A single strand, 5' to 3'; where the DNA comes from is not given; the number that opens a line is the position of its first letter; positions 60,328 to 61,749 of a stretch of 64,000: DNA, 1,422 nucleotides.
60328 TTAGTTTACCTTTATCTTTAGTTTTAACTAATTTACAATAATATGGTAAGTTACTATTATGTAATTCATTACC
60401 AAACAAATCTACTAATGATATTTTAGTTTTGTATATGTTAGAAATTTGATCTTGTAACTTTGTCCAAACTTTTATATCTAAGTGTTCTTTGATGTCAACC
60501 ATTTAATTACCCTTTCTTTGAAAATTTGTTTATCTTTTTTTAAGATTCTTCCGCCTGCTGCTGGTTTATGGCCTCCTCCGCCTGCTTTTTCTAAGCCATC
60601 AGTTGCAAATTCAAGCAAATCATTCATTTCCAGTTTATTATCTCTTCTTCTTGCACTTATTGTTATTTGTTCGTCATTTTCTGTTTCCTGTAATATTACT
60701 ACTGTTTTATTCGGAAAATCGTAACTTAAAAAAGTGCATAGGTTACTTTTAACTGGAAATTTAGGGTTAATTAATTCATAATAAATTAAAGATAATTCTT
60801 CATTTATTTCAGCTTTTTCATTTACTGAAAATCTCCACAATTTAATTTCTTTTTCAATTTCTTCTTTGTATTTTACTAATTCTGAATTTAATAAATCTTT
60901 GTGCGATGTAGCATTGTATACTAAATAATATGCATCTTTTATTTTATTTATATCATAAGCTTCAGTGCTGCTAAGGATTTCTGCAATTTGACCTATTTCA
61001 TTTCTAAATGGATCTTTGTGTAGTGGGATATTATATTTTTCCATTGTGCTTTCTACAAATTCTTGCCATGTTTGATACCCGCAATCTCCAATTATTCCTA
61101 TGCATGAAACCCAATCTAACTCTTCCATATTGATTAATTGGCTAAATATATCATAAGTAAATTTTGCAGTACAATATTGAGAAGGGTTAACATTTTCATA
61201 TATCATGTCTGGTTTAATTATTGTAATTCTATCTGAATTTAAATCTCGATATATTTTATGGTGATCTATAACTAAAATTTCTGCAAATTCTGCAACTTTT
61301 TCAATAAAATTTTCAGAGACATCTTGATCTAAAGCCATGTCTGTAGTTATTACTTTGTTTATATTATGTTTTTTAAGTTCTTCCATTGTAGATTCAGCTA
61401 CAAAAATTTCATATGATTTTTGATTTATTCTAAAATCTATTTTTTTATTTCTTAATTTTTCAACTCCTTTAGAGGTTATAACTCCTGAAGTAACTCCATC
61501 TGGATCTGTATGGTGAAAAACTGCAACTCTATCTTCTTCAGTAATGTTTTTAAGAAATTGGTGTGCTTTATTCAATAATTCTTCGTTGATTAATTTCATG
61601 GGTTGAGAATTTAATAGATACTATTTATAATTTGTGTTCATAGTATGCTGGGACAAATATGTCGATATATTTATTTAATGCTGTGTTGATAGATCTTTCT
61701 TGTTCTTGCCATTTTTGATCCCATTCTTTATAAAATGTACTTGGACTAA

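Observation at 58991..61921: Catalytically intact PocR-GAF-GGDEF diguanylate cyclase, overlapped with a DHH/DHHA1 phosphoesterase, on an archaeal contig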

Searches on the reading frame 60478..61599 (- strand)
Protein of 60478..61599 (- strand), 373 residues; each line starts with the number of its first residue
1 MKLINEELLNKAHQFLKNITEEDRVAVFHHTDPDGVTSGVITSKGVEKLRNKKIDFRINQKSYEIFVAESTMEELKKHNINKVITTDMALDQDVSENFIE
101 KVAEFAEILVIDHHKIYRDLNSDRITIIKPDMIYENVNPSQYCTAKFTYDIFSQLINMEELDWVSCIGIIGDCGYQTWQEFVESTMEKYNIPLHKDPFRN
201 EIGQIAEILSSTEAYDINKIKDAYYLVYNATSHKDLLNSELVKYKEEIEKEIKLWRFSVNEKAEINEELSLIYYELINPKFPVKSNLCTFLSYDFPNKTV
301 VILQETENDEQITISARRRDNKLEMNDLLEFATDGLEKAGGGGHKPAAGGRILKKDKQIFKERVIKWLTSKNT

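Call 4: search_protein_families(library=pfam, proteins=[window:60478-61599:-], max_evalue=0.01)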
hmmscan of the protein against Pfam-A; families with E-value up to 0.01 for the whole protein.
window:60478-61599:- (373 aa): 2 families
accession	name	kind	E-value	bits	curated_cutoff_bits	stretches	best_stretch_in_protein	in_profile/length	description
PF02272.25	DHHA1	-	1.3e-08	35.6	25.9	1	294-368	28-100/102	DHHA1 domain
PF01368.27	DHH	-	1.9e-08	35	28.1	1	24-153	1-103/125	DHH family, N-terminal domain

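Call 5: search_protein_families(library=ncbifam, proteins=[window:60478-61599:-], max_evalue=0.01)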
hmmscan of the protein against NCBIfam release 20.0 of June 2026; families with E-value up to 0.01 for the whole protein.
window:60478-61599:- (373 aa): 6 families
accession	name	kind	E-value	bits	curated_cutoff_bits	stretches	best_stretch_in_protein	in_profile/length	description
NF053576.1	RecJ_archaeal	equivalog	2.1e-21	76.3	360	2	16-270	5-248/452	RecJ family nuclease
NF040701.1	RecJ_Meth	equivalog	6.8e-16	58.1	550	1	21-269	6-245/449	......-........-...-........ exonuclease RecJ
TIGR00644.1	recJ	equivalog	1.3e-13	50.1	396.9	1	15-157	47-186/546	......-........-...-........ exonuclease RecJ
NF053575.1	GAN_nuclease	exception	5.1e-08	31.9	850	2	22-172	24-166/467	GINS-associated RecJ family nuclease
NF000595.1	PRK00015.1-3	equivalog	0.003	17.6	167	1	27-138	24-127/188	ribonuclease HII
NF053633.1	OlncasPapPhNrnA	equivalog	0.0098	14.8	350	0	13-123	7-122/317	bifunctional oligoribonuclease/PAP phosphatase NrnA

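Call 7: search_solved_structures(query=window:60478-61599:-, show_alignments=3, max_evalue=0.01)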
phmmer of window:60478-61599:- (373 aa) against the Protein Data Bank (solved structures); distinct sequences matched with E-value up to 0.01: 1.
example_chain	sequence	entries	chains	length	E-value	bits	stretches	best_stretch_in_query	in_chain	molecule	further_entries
5ghr_A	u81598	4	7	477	1e-08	37.8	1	24-268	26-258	SsDNA-specific exonuclease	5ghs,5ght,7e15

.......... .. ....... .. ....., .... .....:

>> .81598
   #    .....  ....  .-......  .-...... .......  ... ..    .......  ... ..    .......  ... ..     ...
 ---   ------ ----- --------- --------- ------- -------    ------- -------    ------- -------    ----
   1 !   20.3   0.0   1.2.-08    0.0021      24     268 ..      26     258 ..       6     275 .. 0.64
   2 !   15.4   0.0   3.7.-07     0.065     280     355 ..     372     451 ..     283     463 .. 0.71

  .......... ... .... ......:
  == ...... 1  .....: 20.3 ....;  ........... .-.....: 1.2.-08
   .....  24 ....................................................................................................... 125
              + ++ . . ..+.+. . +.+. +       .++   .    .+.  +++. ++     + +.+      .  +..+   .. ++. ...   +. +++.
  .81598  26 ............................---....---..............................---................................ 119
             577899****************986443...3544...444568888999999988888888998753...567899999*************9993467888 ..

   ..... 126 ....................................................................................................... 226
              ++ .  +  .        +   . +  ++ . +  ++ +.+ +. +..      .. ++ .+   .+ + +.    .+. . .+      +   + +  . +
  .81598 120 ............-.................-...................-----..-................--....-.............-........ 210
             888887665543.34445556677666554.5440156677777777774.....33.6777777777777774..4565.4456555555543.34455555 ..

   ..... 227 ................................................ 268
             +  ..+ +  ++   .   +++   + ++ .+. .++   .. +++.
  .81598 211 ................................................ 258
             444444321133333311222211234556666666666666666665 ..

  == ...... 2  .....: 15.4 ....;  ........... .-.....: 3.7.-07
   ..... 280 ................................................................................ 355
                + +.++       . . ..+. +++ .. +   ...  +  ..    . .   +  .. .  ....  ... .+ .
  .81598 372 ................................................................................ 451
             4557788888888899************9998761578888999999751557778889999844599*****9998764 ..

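Call 21: find_homologous_proteins(query=window:60478-61599:-, max_evalue=0.00001)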
Query window:60478-61599:- (373 aa): 129 proteins with E <= 0.00001 among 4564 candidates; the best 120 are listed.
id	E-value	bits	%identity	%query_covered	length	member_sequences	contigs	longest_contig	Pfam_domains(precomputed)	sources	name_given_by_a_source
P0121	1.7e-245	831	100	100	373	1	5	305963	PF01368.28,PF02272.25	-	-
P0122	5.6e-160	550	63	99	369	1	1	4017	PF01368.28,PF02272.25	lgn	-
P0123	5.2e-155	534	62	100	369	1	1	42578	PF01368.28,PF02272.25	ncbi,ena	-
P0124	4.3e-148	511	61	99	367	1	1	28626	PF01368.28,PF02272.25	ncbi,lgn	-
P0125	2.8e-135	469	57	97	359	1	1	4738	PF01368.28,PF02272.25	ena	-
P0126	4.5e-108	379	48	99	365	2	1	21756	PF01368.28,PF02272.25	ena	-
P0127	8.6e-104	365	44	99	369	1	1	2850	PF01368.28,PF02272.25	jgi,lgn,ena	-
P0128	1.3e-103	365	48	98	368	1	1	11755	PF01368.28,PF02272.25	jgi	-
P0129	7.3e-103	362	46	95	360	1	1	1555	PF01368.28,PF02272.25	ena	-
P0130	2.2e-101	358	45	95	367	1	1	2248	PF01368.28,PF02272.25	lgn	-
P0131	8.7e-101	356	45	98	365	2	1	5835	PF01368.28,PF02272.25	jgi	jgi:single-stranded DNA-specific DHH superfamily exonuclease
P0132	1.5e-100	355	43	99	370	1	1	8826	PF01368.28,PF02272.25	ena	-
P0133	3.5e-100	354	46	97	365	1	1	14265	PF01368.28,PF02272.25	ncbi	-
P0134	3.8e-100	353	45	97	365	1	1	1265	PF01368.28,PF02272.25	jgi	jgi:single-stranded DNA-specific DHH superfamily exonuclease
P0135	6.8e-100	353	42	100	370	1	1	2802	PF01368.28,PF02272.25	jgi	jgi:single-stranded DNA-specific DHH superfamily exonuclease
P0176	1.5e-82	296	42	99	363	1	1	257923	PF01368.28,PF02272.25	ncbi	-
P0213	2.8e-65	239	37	96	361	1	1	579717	PF01368.28,PF02272.25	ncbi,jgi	-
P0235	1.1e-54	204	34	97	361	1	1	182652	PF01368.28,PF02272.25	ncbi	ncbi:MAG: DHH family phosphoesterase [Candidatus Diapherotrites archaeon]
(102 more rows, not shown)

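Call 22: find_encoding_contigs(protein=P0213, flank=7000, max_places=1)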
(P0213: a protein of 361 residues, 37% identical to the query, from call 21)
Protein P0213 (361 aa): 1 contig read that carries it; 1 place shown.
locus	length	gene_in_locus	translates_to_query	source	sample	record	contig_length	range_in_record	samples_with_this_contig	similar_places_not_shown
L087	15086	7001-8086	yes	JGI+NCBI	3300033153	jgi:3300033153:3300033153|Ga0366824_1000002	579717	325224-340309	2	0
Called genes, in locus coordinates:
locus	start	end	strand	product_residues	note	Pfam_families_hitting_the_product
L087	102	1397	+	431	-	PF01336:tRNA_anti-codon, PF00152:tRNA-synt_2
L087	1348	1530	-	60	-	-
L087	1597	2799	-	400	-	PF00149:Metallophos, PF12850:Metallophos_2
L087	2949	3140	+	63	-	-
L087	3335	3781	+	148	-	-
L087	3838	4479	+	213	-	PF00025:Arf (faint), PF03193:RsgA_GTPase (faint), PF00004:AAA (weak), PF00735:Septin (weak), PF01926:MMR_HSR1, PF02421:FeoB_N (faint), PF00009:GTP_EFTU (weak)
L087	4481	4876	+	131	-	PF09846:OapB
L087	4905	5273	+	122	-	PF09845:OapC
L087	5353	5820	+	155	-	-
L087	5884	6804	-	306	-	PF04014:MazE_antitoxin (weak), PF01895:PhoU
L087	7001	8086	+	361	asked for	PF01368:DHH, PF02272:DHHA1 (weak)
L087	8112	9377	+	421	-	PF00990:GGDEF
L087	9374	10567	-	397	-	PF01926:MMR_HSR1, PF02421:FeoB_N (weak), PF08438:YGR210-like_G4, PF02824:TGS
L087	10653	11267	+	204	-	-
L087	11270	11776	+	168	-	-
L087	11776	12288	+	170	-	-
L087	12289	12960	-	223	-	-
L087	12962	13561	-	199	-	PF00149:Metallophos, PF12850:Metallophos_2, PF14582:Metallophos_3 (weak)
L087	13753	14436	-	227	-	PF10263:SprT-like (weak)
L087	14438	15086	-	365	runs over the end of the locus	PF03463:eRF1_1, PF18854:baeRF_family10 (weak), PF03464:eRF1_2, PF18859:acVLRF1 (faint), PF03465:eRF1_3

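Call 23: find_encoding_contigs(protein=P0176, flank=7000, max_places=1)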
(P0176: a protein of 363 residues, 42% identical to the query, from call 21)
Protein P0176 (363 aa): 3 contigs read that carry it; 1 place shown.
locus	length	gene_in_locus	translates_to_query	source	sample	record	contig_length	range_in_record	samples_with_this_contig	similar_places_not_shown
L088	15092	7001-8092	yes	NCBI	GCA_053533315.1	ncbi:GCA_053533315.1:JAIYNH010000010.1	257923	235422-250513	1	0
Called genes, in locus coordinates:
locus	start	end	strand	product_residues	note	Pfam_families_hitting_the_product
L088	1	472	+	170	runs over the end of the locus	-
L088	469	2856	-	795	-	PF00133:tRNA-synt_1, PF09334:tRNA-synt_1g, PF08264:Anticodon_1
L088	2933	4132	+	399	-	PF05496:RuvB_N (faint), PF00004:AAA, PF21960:RCF1-5-like_lid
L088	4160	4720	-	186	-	-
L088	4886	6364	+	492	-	PF00587:tRNA-synt_2b, PF03129:HGTP_anticodon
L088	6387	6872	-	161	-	-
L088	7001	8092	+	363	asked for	PF01368:DHH, PF02272:DHHA1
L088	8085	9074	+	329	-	PF00990:GGDEF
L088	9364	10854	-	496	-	PF07969:Amidohydro_3 (weak), PF01979:Amidohydro_1 (faint), PF07969:Amidohydro_3 (weak)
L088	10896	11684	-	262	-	-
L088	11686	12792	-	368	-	PF02746:MR_MLE_N (weak), PF26685:DUF8230_C, PF13378:MR_MLE_C, PF07476:MAAL_C (faint)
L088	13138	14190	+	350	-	-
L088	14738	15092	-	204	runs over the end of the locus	PF01810:LysE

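Call 24: find_encoding_contigs(protein=P0235, flank=7000, max_places=1)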
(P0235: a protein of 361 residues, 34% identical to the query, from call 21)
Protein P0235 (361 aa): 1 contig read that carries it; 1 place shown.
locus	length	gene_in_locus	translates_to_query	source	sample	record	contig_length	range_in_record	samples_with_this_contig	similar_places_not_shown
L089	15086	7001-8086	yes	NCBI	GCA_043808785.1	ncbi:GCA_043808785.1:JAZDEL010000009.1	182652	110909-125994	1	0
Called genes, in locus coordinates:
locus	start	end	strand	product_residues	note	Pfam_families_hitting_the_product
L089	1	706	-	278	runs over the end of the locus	PF02749:QRPTase_N, PF01729:QRPTase_C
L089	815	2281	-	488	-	PF19289:PmbA_TldD_3rd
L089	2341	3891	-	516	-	PF19289:PmbA_TldD_3rd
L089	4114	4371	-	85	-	PF26223:DUF8049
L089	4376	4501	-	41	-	-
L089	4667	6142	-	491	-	PF00278:Orn_DAP_Arg_deC, PF02784:Orn_Arg_deC_N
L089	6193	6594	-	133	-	-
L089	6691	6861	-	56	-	-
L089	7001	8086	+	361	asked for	PF01368:DHH, PF02272:DHHA1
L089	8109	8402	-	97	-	-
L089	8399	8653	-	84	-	-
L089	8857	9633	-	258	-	PF13507:GATase_5, PF01965:DJ-1_PfpI (weak), PF07685:GATase_3 (weak)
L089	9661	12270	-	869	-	PF18072:FGAR-AT_linker, PF00586:AIRS, PF02769:AIRS_C, PF00586:AIRS, PF02769:AIRS_C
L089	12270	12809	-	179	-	-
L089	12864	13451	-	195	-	PF00583:Acetyltransf_1 (weak)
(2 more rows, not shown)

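Call 30: find_related_loci(query=A2, collection=metagenome_contigs, flank=5000)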
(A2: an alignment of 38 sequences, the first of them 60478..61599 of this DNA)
Query A2 (373 aa) in metagenome_contigs; peptide patterns used: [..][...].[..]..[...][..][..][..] (x = any residue, [..] = any of these).
483 stretches matched a pattern; 127 encode a relative of the query (tblastn E <= 1e-3); the best 80 are kept; 80 distinct loci.
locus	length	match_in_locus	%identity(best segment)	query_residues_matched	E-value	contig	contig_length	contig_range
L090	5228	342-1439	43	1-369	2e-105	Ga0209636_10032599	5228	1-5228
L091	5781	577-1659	45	4-371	3e-98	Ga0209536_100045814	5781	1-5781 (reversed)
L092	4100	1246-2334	41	1-368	4e-98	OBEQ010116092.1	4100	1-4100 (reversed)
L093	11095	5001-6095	41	1-370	8e-97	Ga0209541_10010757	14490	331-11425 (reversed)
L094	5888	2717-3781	43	7-368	1e-96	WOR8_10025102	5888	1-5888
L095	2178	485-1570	45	1-368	4e-99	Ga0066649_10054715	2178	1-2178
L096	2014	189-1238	42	1-358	2e-94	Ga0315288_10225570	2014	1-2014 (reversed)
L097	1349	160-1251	41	1-368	6e-96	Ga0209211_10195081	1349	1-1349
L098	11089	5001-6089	39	1-371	2e-82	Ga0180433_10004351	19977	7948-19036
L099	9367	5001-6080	38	1-368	7e-81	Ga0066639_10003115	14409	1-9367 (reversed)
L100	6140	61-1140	38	1-368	7e-81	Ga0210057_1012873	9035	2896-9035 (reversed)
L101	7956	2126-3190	37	9-365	2e-80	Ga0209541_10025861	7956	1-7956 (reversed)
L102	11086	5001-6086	39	1-372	2e-80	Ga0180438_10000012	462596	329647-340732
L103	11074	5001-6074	38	3-368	4e-80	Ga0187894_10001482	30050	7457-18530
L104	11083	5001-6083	40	1-369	5e-80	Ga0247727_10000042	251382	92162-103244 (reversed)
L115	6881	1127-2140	37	19-360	1e-74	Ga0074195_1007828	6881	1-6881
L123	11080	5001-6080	36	1-366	2e-71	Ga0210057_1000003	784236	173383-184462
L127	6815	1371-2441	37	3-367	2e-70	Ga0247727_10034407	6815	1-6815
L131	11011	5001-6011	36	14-365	8e-69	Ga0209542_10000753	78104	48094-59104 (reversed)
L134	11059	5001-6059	37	6-368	2e-67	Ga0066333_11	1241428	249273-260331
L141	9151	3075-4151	40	5-371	1e-83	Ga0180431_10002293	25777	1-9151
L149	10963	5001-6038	32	8-371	1e-56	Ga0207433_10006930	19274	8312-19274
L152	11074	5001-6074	35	3-370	1e-76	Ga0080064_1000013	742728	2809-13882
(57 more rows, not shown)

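Call 34: predict_structure(alignment_id=A2)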
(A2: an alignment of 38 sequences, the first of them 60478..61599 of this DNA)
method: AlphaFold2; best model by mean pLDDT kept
length: 373 residues; sequences in the alignment: 38
mean_pLDDT: 96.0   pTM: 0.92
mean pLDDT of the five models: 96.0, 95.8, 95.7, 95.3, 95.0
residues with pLDDT >= 90: 347; 70-90: 25; 50-70: 1; < 50: 0
segments of 3 or more residues with pLDDT < 50: none
pLDDT, mean of each block of 10 residues (from residue 1): 97 98 98 98 99 98 91 98 97 89 98 94 98 94 98 98 98 95 98 95 98 96 98 97 97 97 97 97 94 95 95 95 93 93 89 97 98 82
secondary structure, 60 per line:
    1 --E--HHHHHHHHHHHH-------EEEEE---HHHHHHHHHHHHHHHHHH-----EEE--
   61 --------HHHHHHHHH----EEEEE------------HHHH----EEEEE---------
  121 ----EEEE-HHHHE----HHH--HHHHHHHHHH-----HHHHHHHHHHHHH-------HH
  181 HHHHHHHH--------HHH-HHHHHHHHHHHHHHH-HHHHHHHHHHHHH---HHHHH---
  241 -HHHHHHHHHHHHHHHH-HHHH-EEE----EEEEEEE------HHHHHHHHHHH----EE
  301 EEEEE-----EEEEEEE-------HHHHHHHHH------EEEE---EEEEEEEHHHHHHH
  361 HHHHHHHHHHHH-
elements in order: H6-17 E25-29 H33-50 E56-58 H69-77 E82-86 H99-102 E107-111 E125-128 H130-133 H144-153 H159-171 H179-188 H201-215 H217-229 H233-237 H242-257 H259-262 E264-266 E271-277 H284-294 E299-305 E311-317 H325-333 E340-343 E347-353 H354-372

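Call 37: fold_search(model_id=the predicted structure, library=pdb)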
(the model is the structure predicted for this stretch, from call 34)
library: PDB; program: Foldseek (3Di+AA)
matches with E <= 10: 1062; with E <= 0.001: 87
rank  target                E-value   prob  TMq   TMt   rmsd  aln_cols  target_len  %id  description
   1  5x4h                  1.1e-18  1.00  0.71  0.58   7.1       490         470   16  The crystal structure of Pyrococcus furiosus RecJ (wild-type) (released 2018-02-14)
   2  5x4j                  1.3e-18  1.00  0.71  0.58   6.5       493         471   16  The crystal structure of Pyrococcus furiosus RecJ (Zn-soaking) (released 2018-02-14)
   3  7bhi_A                3.0e-18  1.00  0.69  0.59   7.5       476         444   14  Crystal structure of RecJ-Cdc45 from Methanothermobacter Thermoautotrophicus (released 2022-07-20)
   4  5x4i                  3.2e-18  1.00  0.70  0.57   6.5       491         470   16  Pyrococcus furiosus RecJ (D83A, Mn-soaking) (released 2018-02-14)
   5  7bih_B                4.7e-18  1.00  0.72  0.61   7.2       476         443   15  Crystal structure of RecJ-Cdc45 from Methanothermobacter Thermoautotrophicus in the closed state. (released 2022-07-27)
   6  7bih_A                7.8e-18  1.00  0.72  0.62   7.2       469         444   15  Crystal structure of RecJ-Cdc45 from Methanothermobacter Thermoautotrophicus in the closed state. (released 2022-07-27)
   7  8a8k_A                1.3e-17  1.00  0.73  0.85   3.2       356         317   19  PAP phosphatase from Methanothermococcus thermolithotrophicus refined to 3.1 A (released 2023-04-26)
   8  7bhi_B                1.4e-17  1.00  0.68  0.59   7.5       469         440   15  Crystal structure of RecJ-Cdc45 from Methanothermobacter Thermoautotrophicus (released 2022-07-20)
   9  8a8k_B                3.0e-17  1.00  0.73  0.85   3.2       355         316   19  PAP phosphatase from Methanothermococcus thermolithotrophicus refined to 3.1 A (released 2023-04-26)
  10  7bjq_A                1.3e-16  1.00  0.72  0.61   4.6       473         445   14  Crystal structure of RecJCdc45 from Methanothermobacter thermoautotroficus in complex with ssDNA (released 2022-07-27)
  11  7ykv_A                2.3e-16  1.00  0.67  0.59   5.1       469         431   16  The structure of archaeal nuclease RecJ2 from Methanocaldococcus jannaschii (released 2023-07-26)
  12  7ykv_B                2.7e-16  1.00  0.66  0.58   5.4       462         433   16  The structure of archaeal nuclease RecJ2 from Methanocaldococcus jannaschii (released 2023-07-26)
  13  5ght                  2.7e-16  1.00  0.47  0.39  12.2       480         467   16  DNA replication protein (released 2016-10-12)
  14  6tvv_A                4.2e-16  1.00  0.57  0.50   6.2       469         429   15  Crystal structure of 3'-5' RecJ exonuclease from M. Jannaschii (released 2021-01-27)
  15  7e15_A                5.6e-16  1.00  0.53  0.45   9.4       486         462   16  Protein ternary complex working for DNA replication initiation (released 2021-10-06)
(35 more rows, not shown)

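Call 50: search_protein_families(library=pfam, proteins=[L087:8112-9374:+, L088:8082-9071:+, L091:2145-3170:+, L093:6255-7052:+, L094:3783-4781:+, L098:6412-7404:+, L102:6396-7409:+, L141:4482-5465:+, L099:6496-8034:+], max_evalue=0.01)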
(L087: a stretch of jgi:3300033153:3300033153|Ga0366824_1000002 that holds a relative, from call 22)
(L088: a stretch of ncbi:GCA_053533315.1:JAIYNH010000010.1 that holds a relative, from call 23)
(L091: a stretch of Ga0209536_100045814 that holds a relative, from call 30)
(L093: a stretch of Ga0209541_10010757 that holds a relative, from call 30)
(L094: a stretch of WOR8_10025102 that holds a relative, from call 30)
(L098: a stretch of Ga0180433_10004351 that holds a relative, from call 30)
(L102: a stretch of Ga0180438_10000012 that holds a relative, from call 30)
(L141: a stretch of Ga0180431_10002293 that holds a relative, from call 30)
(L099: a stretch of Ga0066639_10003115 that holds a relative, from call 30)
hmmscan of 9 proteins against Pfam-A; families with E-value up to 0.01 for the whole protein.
L087:8112-9374:+ (421 aa): 2 families
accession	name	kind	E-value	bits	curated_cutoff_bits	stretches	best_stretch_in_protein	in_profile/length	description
PF00990.26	GGDEF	-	1.2e-35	123.1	23.8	1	255-402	2-161/161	Diguanylate cyclase, GGDEF domain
PF00817.25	IMS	-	0.0046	17.3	23.2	0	333-371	97-136/148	impB/mucB/samB family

L088:8082-9071:+ (330 aa): 1 family
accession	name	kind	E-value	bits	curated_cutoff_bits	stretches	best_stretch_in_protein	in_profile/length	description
PF00990.26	GGDEF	-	6.7e-40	136.9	23.8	1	164-311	2-160/161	Diguanylate cyclase, GGDEF domain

L091:2145-3170:+ (342 aa): 1 family
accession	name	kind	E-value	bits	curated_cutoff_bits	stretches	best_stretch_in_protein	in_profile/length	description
PF00990.26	GGDEF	-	1e-36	126.6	23.8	1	167-314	3-161/161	Diguanylate cyclase, GGDEF domain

L093:6255-7052:+ (266 aa): 2 families
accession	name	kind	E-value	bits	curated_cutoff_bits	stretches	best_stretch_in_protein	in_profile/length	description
PF00990.26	GGDEF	-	4.9e-42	143.9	23.8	1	92-241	1-161/161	Diguanylate cyclase, GGDEF domain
PF24898.2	GGDEF_GdpP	-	0.00022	21.9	30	1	130-238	2-112/126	Cyclic-di-AMP phosphodiesterase GdpP-like, GGDEF domain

L094:3783-4781:+ (333 aa): 3 families
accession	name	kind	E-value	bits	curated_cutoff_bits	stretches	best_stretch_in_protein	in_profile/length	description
PF00990.26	GGDEF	-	1.2e-37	129.6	23.8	1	159-307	2-161/161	Diguanylate cyclase, GGDEF domain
PF13185.12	GAF_2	-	3.8e-07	30.8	28.6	1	20-142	3-132/136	GAF domain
PF22335.1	Cas10-Cmr2_palm2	-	9.8e-06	26.2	27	1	191-308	3-132/133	Cas10/Cmr2, second palm domain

L098:6412-7404:+ (331 aa): 3 families
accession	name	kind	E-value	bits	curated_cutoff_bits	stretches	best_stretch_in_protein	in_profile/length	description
PF00990.26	GGDEF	-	6.9e-43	146.6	23.8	1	158-309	1-161/161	Diguanylate cyclase, GGDEF domain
PF22335.1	Cas10-Cmr2_palm2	-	7.7e-05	23.3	27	1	237-309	58-131/133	Cas10/Cmr2, second palm domain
PF13185.12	GAF_2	-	0.0046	17.6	28.6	1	22-137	2-127/136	GAF domain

L102:6396-7409:+ (338 aa): 1 family
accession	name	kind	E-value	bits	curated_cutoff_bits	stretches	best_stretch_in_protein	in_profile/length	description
PF00990.26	GGDEF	-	2.8e-42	144.7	23.8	1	162-313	1-161/161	Diguanylate cyclase, GGDEF domain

L141:4482-5465:+ (328 aa): 1 family
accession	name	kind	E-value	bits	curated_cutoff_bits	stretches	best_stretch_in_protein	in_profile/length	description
PF00990.26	GGDEF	-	2.6e-43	148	23.8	1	157-306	1-161/161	Diguanylate cyclase, GGDEF domain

L099:6496-8034:+ (513 aa): 4 families
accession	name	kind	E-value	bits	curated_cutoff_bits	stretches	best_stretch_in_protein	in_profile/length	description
PF00990.26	GGDEF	-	2.7e-42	144.7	23.8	1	339-488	1-161/161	Diguanylate cyclase, GGDEF domain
PF10114.15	PocR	-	8.3e-15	55.4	23.9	1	28-168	1-156/162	Sensory domain found in PocR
PF13185.12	GAF_2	-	0.00072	20.2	28.6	0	202-313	4-126/136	GAF domain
PF01590.32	GAF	-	0.0073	17.3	22.4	0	201-306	1-111/133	GAF domain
